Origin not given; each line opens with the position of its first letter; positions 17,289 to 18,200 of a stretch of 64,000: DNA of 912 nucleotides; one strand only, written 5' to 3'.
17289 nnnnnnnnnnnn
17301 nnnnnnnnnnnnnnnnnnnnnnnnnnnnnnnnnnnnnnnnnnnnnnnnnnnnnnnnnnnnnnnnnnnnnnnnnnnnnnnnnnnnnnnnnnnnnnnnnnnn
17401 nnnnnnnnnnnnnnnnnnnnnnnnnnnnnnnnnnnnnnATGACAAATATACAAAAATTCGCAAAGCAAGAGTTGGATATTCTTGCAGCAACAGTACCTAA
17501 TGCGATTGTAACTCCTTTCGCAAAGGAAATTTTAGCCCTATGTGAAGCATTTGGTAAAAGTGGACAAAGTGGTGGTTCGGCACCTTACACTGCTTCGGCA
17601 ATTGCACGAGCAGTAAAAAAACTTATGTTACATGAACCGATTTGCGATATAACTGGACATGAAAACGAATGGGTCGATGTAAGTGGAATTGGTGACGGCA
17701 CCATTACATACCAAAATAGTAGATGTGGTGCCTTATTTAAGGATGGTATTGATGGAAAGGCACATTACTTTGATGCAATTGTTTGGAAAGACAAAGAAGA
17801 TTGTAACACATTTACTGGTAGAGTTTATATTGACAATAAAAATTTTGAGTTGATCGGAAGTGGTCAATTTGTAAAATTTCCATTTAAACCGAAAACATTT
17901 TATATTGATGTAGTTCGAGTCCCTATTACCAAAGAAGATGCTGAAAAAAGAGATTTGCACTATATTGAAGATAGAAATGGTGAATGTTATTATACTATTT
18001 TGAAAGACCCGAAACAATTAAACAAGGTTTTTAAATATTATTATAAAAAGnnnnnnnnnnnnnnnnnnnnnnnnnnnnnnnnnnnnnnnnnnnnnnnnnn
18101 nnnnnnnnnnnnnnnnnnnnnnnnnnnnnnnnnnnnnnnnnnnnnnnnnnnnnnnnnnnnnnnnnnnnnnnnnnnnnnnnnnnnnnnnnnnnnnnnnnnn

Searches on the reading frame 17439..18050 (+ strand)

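Call 27: search_protein_families(library=pfam, proteins=[window:17439-18050:+], max_evalue=0.001)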
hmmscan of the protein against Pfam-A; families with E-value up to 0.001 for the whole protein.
seq(204 aa): 1 family
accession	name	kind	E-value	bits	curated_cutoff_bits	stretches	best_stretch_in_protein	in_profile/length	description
PF25185.1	Tad3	-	3.8e-23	81.9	27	1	3-126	2-116/119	Type I Thoeris inhibitor Tad3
